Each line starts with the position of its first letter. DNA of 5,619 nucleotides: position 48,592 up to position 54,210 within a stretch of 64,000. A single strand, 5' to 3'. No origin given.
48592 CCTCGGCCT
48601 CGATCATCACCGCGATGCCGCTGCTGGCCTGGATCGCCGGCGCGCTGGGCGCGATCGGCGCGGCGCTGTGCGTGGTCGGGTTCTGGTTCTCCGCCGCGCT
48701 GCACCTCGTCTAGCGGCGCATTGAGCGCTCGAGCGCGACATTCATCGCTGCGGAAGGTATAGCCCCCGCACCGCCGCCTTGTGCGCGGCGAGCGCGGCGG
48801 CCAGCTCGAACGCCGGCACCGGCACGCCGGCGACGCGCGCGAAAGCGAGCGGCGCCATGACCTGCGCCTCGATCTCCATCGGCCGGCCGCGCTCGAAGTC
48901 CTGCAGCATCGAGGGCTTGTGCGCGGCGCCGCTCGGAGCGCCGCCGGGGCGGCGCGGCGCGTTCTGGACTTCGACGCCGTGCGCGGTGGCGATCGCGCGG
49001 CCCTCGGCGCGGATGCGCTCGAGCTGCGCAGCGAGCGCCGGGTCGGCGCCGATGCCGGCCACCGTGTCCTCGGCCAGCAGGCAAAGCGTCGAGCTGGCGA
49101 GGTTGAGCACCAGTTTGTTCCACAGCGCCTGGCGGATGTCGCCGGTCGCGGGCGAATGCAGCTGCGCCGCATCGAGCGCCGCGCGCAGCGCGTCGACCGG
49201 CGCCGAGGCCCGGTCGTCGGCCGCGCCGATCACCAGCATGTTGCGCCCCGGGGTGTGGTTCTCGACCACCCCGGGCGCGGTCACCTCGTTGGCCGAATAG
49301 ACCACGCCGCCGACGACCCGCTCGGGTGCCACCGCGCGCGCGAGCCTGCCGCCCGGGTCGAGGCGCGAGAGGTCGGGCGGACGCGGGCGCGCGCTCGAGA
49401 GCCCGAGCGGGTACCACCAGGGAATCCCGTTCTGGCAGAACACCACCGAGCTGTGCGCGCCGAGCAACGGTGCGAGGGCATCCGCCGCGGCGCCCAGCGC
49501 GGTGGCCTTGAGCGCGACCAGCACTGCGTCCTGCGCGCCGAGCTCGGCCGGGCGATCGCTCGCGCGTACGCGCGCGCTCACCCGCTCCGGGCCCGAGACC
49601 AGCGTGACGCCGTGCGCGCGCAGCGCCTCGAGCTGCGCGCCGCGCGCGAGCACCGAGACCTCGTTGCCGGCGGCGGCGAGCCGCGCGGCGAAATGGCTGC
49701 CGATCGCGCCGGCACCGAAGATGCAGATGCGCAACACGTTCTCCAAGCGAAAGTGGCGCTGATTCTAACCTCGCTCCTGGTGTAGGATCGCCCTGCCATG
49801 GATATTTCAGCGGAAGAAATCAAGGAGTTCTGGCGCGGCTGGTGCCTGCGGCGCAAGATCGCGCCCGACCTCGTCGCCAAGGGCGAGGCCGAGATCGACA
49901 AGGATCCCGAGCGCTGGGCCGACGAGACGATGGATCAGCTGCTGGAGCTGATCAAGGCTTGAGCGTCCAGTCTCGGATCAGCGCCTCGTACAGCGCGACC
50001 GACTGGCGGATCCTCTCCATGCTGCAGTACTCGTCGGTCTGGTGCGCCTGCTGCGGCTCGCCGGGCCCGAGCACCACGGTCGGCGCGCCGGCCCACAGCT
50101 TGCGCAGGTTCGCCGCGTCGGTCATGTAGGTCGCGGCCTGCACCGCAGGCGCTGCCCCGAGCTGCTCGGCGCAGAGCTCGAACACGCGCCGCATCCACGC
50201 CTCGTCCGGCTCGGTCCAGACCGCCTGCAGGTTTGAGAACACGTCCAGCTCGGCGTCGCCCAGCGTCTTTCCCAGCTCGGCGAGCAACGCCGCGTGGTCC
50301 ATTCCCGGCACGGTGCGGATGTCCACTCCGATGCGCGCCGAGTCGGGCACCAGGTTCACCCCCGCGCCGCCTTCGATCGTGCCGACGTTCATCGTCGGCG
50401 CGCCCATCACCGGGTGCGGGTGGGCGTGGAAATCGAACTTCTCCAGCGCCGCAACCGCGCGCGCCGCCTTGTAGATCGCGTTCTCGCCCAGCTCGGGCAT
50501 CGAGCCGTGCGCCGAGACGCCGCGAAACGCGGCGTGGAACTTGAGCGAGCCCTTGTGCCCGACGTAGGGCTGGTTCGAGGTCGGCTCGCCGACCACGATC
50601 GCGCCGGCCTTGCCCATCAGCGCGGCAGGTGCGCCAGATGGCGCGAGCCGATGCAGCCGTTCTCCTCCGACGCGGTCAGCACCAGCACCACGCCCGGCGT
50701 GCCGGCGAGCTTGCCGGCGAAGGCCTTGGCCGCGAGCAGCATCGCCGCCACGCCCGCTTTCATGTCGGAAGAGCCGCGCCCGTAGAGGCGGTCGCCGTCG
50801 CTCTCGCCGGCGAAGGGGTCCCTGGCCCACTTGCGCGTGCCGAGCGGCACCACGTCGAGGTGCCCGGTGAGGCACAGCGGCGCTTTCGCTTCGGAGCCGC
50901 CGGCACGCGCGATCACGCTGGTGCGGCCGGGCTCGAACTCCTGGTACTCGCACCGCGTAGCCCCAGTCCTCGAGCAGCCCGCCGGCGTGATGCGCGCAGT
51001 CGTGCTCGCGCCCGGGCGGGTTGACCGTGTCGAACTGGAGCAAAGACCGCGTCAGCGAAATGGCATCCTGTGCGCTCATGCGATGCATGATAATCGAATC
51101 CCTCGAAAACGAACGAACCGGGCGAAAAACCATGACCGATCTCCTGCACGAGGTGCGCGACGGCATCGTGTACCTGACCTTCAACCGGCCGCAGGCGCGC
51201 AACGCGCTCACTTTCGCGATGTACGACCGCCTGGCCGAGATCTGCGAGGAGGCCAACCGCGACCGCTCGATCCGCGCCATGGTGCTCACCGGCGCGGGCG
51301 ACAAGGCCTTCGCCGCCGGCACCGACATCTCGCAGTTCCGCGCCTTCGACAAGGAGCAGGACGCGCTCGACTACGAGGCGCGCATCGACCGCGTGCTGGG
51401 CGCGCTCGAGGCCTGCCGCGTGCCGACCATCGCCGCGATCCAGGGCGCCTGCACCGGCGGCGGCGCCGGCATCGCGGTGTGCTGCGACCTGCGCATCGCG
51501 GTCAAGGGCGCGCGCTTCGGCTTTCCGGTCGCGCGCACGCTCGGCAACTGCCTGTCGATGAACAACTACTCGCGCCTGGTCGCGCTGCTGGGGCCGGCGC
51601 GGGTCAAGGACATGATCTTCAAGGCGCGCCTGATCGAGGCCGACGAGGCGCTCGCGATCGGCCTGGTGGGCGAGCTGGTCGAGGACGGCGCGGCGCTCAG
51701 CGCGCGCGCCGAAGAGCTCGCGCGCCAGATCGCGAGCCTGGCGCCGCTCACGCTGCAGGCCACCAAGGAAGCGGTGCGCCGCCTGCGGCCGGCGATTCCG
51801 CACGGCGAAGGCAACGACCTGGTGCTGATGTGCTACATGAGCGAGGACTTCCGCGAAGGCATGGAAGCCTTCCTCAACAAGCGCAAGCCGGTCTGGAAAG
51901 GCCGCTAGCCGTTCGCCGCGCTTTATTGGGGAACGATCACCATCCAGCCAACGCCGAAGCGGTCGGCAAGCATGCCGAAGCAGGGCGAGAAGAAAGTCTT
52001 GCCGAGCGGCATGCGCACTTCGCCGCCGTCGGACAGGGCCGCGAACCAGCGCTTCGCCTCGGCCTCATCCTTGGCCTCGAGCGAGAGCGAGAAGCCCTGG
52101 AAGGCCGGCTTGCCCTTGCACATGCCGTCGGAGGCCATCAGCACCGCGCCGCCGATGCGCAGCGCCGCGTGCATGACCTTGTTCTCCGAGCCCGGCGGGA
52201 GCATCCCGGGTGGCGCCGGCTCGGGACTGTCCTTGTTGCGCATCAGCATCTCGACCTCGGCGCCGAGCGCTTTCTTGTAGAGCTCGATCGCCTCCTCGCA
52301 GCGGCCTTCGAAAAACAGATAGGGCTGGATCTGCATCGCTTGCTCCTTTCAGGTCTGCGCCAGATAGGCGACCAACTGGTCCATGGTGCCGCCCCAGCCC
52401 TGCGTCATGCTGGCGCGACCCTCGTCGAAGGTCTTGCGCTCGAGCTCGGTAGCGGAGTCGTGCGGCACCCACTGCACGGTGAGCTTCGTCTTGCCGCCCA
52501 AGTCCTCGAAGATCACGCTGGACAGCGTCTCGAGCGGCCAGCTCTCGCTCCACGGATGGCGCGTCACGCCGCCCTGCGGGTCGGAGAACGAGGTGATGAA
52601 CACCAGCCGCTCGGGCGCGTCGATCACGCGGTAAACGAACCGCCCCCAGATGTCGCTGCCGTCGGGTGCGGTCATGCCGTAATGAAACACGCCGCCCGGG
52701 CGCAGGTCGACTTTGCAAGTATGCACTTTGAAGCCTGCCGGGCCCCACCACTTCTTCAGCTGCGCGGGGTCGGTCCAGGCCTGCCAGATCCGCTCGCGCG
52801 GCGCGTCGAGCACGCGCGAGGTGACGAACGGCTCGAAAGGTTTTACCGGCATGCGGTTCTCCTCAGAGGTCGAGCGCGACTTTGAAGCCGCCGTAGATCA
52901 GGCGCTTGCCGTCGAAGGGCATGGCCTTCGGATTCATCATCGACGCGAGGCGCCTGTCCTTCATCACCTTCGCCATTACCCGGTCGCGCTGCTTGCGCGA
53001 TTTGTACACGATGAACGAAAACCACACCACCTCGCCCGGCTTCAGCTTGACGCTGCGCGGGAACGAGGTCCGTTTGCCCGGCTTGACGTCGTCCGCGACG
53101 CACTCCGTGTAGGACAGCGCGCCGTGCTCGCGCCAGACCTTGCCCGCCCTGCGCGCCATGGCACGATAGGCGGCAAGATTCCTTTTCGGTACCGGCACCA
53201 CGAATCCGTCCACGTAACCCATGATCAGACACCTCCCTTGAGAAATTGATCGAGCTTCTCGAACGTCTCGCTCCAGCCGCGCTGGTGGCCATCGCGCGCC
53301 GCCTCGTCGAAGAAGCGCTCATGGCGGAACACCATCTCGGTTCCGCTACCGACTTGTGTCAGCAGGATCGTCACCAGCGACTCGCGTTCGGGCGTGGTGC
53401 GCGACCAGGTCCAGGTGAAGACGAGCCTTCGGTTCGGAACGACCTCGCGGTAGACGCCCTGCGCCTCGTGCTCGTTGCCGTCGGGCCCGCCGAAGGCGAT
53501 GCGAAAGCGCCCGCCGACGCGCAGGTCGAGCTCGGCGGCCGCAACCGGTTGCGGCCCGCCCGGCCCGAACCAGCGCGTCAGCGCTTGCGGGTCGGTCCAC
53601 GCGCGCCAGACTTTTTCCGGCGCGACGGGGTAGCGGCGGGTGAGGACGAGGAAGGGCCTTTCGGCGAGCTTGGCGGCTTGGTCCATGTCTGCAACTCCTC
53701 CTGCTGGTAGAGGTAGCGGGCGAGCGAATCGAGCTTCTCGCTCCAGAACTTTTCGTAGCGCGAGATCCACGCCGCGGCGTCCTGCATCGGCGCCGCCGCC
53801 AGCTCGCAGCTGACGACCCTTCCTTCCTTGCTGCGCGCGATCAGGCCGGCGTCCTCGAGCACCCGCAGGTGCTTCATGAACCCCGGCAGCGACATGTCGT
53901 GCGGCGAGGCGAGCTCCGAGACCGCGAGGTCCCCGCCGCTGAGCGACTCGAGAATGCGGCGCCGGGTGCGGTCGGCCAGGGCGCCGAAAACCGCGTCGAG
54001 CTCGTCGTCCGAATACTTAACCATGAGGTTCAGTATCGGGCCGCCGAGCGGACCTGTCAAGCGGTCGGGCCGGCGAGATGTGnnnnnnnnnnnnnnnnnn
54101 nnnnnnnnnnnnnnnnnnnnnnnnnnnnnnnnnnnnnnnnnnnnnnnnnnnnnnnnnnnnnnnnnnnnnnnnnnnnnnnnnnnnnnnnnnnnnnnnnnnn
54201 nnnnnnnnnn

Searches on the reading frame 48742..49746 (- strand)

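Call 58: search_protein_families(library=pfam, proteins=[window:48742-49746:-], max_evalue=0.00001)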
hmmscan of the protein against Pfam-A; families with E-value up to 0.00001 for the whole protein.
window:48742-49746:- (334 aa): 2 families
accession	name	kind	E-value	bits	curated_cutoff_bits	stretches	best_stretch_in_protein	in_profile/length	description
PF02558.23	ApbA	-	1.3e-25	90.2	22.2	1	7-108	1-103/150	Ketopantoate reductase PanE/ApbA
PF08546.17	ApbA_C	-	4.2e-21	76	22.7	1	203-323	1-124/125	Ketopantoate reductase PanE/ApbA C terminal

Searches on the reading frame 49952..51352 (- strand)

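Call 58: search_protein_families(library=pfam, proteins=[window:49952-51352:-], max_evalue=0.00001)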
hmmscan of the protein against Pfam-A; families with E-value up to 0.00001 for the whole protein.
window:49952-51352:- (466 aa): 2 families
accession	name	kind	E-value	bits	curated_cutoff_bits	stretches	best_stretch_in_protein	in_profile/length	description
PF07687.19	M20_dimer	-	9.2e-23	80.7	21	1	264-365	1-100/107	Peptidase dimerisation domain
PF01546.33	Peptidase_M20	-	3.6e-09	37.3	24.6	1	296-460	112-205/206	Peptidase family M20/M25/M40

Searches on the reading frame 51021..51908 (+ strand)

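Call 59: search_protein_families(library=pfam, proteins=[window:51021-51908:+], max_evalue=0.00001)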
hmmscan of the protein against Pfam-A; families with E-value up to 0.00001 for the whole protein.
window:51021-51908:+ (295 aa): 2 families
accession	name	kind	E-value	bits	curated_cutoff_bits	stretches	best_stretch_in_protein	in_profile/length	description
PF00378.25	ECH_1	-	1.1e-46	159.6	27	1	46-294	3-250/251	Enoyl-CoA hydratase/isomerase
PF16113.10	ECH_2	-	4.7e-27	95.8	27.2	1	51-169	3-123/335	Enoyl-CoA hydratase/isomerase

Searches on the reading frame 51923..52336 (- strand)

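Call 59: search_protein_families(library=pfam, proteins=[window:51923-52336:-], max_evalue=0.00001)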
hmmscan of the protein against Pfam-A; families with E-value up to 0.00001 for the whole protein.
window:51923-52336:- (137 aa): 2 families
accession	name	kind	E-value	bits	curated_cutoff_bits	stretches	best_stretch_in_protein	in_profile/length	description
PF06983.19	3-dmu-9_3-mt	-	1.1e-11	45.6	24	1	2-134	2-116/116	3-demethylubiquinone-9 3-methyltransferase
PF00903.31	Glyoxalase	-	4.1e-08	34.1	20.6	1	3-132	2-120/121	Glyoxalase/Bleomycin resistance protein/Dioxygenase superfamily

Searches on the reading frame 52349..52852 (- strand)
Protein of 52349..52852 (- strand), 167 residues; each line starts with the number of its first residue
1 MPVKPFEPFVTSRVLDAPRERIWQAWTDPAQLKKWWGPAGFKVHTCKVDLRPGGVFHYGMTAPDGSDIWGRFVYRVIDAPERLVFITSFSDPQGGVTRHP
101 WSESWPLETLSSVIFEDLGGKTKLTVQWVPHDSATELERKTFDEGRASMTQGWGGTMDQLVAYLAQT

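Call 59: search_protein_families(library=pfam, proteins=[window:52349-52852:-], max_evalue=0.00001)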
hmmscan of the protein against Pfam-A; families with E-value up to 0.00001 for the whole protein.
window:52349-52852:- (167 aa): 1 family
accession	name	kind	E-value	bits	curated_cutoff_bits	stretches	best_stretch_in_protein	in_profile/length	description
PF08327.17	AHSA1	-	3.6e-29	102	22.1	1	16-164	1-124/125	Activator of Hsp90 ATPase homolog 1-like protein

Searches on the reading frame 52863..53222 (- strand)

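Call 59: search_protein_families(library=pfam, proteins=[window:52863-53222:-], max_evalue=0.00001)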
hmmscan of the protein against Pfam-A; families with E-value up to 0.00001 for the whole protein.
window:52863-53222:- (119 aa): 1 family
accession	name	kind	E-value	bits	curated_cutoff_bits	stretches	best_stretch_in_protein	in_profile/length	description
PF07237.17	DUF1428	-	1.1e-41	141.7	27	1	3-105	2-102/102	Protein of unknown function (DUF1428)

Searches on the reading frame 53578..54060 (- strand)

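Call 59: search_protein_families(library=pfam, proteins=[window:53578-54060:-], max_evalue=0.00001)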
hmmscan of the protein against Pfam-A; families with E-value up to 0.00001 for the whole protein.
window:53578-54060:- (160 aa): 2 families
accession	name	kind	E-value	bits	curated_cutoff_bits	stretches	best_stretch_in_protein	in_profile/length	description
PF12840.13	HTH_20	-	3.5e-11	43.3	27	1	28-75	1-49/51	Helix-turn-helix domain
PF01022.26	HTH_5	-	3.3e-08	33.7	22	1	30-74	1-45/47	Bacterial regulatory protein, arsR family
